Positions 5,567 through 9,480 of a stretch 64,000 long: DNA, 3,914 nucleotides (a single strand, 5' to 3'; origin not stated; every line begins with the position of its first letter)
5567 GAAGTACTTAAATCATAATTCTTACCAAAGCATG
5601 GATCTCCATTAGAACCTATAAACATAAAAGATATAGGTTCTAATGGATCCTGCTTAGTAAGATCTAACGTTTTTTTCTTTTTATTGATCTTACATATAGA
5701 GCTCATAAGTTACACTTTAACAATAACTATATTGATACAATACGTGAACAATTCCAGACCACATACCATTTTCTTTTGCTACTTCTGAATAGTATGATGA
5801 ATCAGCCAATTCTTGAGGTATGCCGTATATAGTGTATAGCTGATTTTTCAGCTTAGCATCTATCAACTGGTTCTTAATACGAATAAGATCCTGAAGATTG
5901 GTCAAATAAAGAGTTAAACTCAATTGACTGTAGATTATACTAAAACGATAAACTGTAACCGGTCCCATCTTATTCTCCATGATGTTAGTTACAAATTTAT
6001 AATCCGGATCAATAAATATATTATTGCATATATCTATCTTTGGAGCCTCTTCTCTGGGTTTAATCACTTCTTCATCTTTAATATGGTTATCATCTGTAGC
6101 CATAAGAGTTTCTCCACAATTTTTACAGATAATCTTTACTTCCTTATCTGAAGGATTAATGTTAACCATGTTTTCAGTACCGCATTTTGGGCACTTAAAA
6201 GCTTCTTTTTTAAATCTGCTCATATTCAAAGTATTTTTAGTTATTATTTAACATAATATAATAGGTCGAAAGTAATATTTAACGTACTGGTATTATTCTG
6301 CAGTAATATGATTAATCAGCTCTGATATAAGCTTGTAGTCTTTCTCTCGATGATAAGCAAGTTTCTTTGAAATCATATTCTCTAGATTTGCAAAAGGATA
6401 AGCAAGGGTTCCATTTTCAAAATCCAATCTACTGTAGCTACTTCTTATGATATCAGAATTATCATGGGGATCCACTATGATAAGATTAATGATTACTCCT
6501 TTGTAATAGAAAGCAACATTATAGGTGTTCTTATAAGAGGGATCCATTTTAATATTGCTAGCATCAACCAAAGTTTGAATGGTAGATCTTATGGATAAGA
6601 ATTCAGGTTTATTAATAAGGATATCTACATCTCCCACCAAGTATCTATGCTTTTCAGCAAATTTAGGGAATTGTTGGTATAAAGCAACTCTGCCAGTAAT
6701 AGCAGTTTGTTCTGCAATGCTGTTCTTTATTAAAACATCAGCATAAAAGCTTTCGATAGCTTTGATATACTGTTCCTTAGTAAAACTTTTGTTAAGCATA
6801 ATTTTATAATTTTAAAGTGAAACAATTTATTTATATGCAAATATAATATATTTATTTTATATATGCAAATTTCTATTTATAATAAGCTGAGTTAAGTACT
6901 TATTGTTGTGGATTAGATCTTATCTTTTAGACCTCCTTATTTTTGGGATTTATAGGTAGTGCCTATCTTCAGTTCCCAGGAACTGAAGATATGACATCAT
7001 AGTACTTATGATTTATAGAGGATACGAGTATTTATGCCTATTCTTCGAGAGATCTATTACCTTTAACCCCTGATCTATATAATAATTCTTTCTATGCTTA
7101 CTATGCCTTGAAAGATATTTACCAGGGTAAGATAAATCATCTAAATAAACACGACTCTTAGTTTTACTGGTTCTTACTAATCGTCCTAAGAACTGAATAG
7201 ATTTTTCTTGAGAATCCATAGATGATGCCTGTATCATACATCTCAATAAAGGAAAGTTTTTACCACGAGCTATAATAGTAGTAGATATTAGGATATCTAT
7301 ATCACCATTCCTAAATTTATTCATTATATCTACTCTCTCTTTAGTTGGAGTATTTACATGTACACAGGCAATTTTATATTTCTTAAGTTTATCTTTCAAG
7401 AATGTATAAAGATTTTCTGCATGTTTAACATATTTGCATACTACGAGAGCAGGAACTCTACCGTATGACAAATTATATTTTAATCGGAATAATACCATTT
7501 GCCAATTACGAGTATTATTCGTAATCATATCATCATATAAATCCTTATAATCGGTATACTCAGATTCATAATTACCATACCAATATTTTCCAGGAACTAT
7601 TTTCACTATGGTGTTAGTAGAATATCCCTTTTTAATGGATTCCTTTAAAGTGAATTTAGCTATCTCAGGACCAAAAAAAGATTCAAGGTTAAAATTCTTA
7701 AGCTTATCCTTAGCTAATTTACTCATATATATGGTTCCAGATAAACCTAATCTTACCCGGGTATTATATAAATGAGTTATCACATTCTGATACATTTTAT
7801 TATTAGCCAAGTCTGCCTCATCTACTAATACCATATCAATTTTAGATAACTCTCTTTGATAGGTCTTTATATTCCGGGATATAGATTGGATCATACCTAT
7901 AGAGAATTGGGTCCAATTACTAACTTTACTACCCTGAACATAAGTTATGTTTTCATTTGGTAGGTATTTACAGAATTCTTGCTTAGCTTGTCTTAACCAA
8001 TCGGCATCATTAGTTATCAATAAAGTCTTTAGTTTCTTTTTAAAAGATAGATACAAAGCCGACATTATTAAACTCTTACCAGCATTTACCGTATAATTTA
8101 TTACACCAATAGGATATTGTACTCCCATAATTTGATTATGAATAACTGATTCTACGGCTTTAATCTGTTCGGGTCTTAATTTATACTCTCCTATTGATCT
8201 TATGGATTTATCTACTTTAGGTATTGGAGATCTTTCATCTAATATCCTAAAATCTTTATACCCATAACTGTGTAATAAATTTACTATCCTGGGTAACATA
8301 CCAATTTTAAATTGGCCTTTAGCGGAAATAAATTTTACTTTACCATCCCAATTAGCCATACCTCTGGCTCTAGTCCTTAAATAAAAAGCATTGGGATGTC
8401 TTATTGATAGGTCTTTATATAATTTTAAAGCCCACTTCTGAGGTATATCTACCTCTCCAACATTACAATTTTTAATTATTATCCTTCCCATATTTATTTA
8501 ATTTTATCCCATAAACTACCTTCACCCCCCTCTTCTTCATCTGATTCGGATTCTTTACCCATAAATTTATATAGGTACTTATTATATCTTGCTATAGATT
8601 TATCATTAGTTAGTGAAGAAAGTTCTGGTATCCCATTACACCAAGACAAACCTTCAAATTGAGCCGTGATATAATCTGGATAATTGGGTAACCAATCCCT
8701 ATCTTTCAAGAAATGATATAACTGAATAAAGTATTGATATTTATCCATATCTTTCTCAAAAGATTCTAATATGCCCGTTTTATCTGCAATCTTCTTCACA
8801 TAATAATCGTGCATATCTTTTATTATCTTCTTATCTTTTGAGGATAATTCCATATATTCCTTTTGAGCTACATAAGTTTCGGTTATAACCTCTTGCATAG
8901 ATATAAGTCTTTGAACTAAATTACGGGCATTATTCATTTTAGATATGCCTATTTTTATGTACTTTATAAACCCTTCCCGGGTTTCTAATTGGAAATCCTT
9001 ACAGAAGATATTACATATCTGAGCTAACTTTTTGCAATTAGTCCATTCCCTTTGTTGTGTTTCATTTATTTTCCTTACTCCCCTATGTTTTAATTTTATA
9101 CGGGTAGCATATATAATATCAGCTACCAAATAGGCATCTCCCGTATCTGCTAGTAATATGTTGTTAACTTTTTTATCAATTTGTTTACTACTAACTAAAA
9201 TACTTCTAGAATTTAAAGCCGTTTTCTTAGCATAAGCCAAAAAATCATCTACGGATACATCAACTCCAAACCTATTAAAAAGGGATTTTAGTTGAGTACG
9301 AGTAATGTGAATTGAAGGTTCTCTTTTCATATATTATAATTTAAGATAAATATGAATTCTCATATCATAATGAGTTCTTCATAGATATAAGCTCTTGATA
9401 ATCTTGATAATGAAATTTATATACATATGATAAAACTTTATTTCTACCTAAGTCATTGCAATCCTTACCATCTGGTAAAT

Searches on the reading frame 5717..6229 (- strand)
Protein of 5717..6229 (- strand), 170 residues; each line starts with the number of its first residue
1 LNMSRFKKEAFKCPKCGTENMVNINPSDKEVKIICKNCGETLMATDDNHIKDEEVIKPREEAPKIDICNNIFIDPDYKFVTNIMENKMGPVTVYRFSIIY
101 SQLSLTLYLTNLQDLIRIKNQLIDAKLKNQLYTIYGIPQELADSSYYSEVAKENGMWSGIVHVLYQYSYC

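Call 109: search_protein_families(library=ncbifam, proteins=[window:5717-6229:-], max_evalue=0.01)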
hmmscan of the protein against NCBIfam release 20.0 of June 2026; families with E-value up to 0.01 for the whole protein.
window:5717-6229:- (170 aa): 8 families
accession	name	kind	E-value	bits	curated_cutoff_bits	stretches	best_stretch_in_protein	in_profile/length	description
NF047912.1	ECs_2282_CxxC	subfamily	7e-06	25.9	37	1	11-45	3-40/60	ECs_2282 family putative zinc-binding protein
NF001629.0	PRK00415.1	equivalog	0.00063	19.2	70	1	5-43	11-44/62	30S ribosomal protein S27e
NF011482.0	PRK14892.1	equivalog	0.0013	18.7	109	1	10-39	21-49/101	putative transcription elongation factor Elf1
NF011481.0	PRK14890.1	equivalog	0.0021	18.1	61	0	8-19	25-36/61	putative Zn-ribbon RNA-binding protein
TIGR02098.1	MJ0042_CXXC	domain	0.0024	17.5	20.9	1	11-44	3-37/38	MJ0042-type zinc finger domain-containing protein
NF038384.1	zinc_YnfU_fam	subfamily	0.0025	17.4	36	1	9-40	15-46/52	YnfU family zinc-binding protein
TIGR03676.1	aRF1_eRF1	equivalog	0.0039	16.1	234.7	1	6-59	316-369/403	peptide chain release factor aRF-1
TIGR02605.1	CxxC_CxxC_SSSS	subfamily_domain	0.0052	16.8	31.3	1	11-41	6-35/52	FmdB family zinc ribbon protein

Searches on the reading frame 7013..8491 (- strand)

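Call 25: search_protein_families(library=pfam, proteins=[window:7013-8491:-], max_evalue=0.001)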
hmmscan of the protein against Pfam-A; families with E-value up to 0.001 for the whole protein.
window:7013-8491:- (492 aa): 6 families
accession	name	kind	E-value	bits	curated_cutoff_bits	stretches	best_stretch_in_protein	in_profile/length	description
PF00271.37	Helicase_C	-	9.3e-19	68.2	23.5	1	347-441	17-109/110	Helicase conserved C-terminal domain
PF04851.21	ResIII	-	4.3e-16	59.7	22.5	1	103-254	2-162/164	Type III restriction enzyme, res subunit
PF18766.7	SWI2_SNF2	-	7.9e-09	35.9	26.7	1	109-290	2-184/221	SWI2/SNF2 ATPase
PF16203.11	ERCC3_RAD25_C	-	1.7e-06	27.9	27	1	355-477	64-191/248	ERCC3/RAD25/XPB C-terminal helicase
PF22590.2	Cas3-like_C_2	-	1.8e-05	25.4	27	1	348-442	5-105/106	CRISPR-associated nuclease/helicase Cas3, C-terminal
PF00270.35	DEAD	-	0.00013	22.2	26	0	131-254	19-160/167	DEAD/DEAH box helicase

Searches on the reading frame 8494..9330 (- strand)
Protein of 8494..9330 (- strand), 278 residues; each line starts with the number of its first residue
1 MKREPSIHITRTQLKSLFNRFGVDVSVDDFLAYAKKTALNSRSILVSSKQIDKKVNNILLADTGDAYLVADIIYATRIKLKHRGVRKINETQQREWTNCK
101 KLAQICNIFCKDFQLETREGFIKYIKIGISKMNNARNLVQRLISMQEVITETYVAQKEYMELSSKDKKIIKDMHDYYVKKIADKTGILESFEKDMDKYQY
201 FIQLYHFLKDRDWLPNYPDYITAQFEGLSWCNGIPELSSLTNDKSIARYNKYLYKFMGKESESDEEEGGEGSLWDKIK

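Call 24: search_protein_families(library=phrogs, proteins=[window:8494-9330:-], max_evalue=0.01)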
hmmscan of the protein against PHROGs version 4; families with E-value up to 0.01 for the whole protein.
window:8494-9330:- (278 aa): 0 families

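Call 74: search_protein_families(library=pfam, proteins=[window:8494-9330:-], max_evalue=1)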
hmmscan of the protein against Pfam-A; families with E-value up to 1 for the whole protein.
window:8494-9330:- (278 aa): 1 family
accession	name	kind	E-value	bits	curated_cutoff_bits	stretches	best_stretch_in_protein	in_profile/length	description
PF13892.11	DBINO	-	0.26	12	31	0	83-117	19-53/134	DNA-binding domain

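Call 105: find_homologous_proteins(query=window:8494-9330:-, max_evalue=0.001)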
Query window:8494-9330:- (278 aa): 553 proteins with E <= 0.001 among 924 candidates; the best 120 are listed.
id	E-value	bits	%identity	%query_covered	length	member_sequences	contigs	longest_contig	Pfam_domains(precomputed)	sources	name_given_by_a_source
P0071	5.5e-182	621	100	100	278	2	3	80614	-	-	-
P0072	8.0e-162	555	90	100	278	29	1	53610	-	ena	-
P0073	3.4e-106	373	61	100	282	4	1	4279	-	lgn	-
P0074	8.3e-105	368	60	99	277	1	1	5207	-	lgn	-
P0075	3.4e-104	366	59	99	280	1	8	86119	-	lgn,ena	-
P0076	1.6e-103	364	61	100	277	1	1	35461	-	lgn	-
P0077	1.8e-103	364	61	99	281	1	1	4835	-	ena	-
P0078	2.9e-103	363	58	100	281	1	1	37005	-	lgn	-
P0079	2.9e-103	363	61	99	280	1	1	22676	-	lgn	-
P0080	4.1e-103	362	61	91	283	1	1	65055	-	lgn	-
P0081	1.0e-102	361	60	99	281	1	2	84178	-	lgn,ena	-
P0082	1.2e-102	361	61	99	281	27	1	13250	-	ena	-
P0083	2.2e-102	360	60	99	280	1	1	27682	-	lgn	-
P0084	2.3e-102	360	61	99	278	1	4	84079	-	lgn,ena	-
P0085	2.3e-102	360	60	99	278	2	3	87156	-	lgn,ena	-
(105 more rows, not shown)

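Call 108: search_solved_structures(query=A4, max_evalue=1)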
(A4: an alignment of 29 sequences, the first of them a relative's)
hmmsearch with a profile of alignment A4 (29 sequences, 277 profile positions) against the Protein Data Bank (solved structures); distinct sequences matched with E-value up to 1: 1.
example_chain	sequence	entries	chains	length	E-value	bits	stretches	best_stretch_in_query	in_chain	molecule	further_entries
9sob_I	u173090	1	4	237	0.0072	18.9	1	142-257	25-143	NUP58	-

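Call 109: search_protein_families(library=ncbifam, proteins=[window:8494-9330:-], max_evalue=0.01)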
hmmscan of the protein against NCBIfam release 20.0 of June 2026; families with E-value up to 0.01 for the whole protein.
window:8494-9330:- (278 aa): 0 families

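Call 112: predict_structure(alignment_id=A4)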
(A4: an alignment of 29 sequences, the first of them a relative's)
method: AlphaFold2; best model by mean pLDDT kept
length: 278 residues; sequences in the alignment: 29
mean_pLDDT: 76.5   pTM: 0.57
mean pLDDT of the five models: 76.5, 75.1, 74.0, 72.6, 67.8
residues with pLDDT >= 90: 44; 70-90: 167; 50-70: 24; < 50: 43
segments of 3 or more residues with pLDDT < 50: 1-6, 37-61, 259-270
pLDDT, mean of each block of 10 residues (from residue 1): 48 80 81 56 39 42 74 85 80 84 86 85 89 82 86 84 90 92 83 82 93 92 81 79 90 71 42 64
secondary structure, 60 per line:
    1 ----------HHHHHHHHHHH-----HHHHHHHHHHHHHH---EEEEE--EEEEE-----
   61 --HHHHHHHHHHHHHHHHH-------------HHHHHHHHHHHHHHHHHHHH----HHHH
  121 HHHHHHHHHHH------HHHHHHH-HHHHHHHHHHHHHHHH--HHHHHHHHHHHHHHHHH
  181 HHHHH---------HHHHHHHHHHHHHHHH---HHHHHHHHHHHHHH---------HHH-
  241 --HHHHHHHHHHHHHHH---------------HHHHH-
elements in order: H11-21 H27-40 E44-48 E51-55 H63-79 H93-112 H117-131 H138-144 H146-161 H164-185 H195-210 H214-227 H243-257 H273-277

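Call 114: fold_search(model_id=the predicted structure, library=pdb)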
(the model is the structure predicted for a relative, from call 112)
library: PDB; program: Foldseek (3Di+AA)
matches with E <= 10: 135; with E <= 0.001: 0
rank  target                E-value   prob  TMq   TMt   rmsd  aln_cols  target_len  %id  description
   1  5cwc                  2.6e-01  0.63  0.24  0.30  10.0       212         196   11  Crystal structure of de novo designed helical repeat protein DHR5 (released 2015-12-16)
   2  5cwg                  3.6e-01  0.60  0.25  0.31  10.0       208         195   10  Crystal structure of de novo designed helical repeat protein DHR10 (released 2015-12-16)
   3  8s6p                  4.4e-01  0.20  0.17  0.21  16.4       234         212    8  Crystal structure of a computationally designed protein bound to a Ru-containing cofactor (released 2025-05-28)
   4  8etq                  7.0e-01  0.13  0.17  0.17  25.5       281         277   11  Designed pentafoil knot protein folded into a trefoil knot (released 2023-10-25)
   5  9gvf                  7.7e-01  0.15  0.18  0.21  16.6       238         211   10  Crystal structure of a computationally designed protein (released 2025-10-08)
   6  8c3w                  8.9e-01  0.13  0.16  0.19  17.5       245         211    9  Crystal structure of a computationally designed heme binding protein, dnHEM1 (released 2023-07-05)
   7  8e1e_A                1.1e+00  0.18  0.22  0.24  12.9       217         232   11  Scaffolding protein functional sites using deep learning (released 2023-08-16)
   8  7kin_F                1.2e+00  0.12  0.18  0.16  14.0       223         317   13  Mycobacterium tuberculosis WT RNAP transcription open promoter complex with WhiB7 promoter (released 2021-04-21)
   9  4iqr_F                1.4e+00  0.08  0.13  0.12  21.9       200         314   13  Multi-Domain Organization of the HNF4alpha Nuclear Receptor Complex on DNA (released 2013-03-20)
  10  5jy0_A                1.5e+00  0.06  0.12  0.07  20.5       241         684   12  Crystal structure of Porphyromonas endodontalis DPP11 in complex with substrate (released 2017-06-14)
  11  5uhg_F                1.9e+00  0.09  0.18  0.17  13.5       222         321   14  Crystal structure of Mycobacterium tuberculosis transcription initiation complex in complex with D-AAP1 and Rifampin (released 2017-04-12)
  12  9e86_F                1.9e+00  0.07  0.16  0.15  21.6       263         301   12  De Novo Mycobacterium tuberculosis transcription initiation promoter complex with 5-mer RNA and open Beta' clamp (RNA  (released 2025-10-01)
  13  9e84_F                2.0e+00  0.09  0.20  0.22  20.4       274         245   10  De Novo Mycobacterium tuberculosis transcription initiation promoter complex with 6-mer RNA and disordered Sigma-A reg (released 2025-10-01)
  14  5jxf_C                2.2e+00  0.06  0.16  0.09  20.6       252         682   12  Crystal structure of Flavobacterium psychrophilum DPP11 in complex with dipeptide Arg-Asp (released 2017-06-14)
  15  8hao_I                2.3e+00  0.05  0.11  0.11  19.2       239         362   11  Human parathyroid hormone receptor-1 dimer (released 2022-12-21)
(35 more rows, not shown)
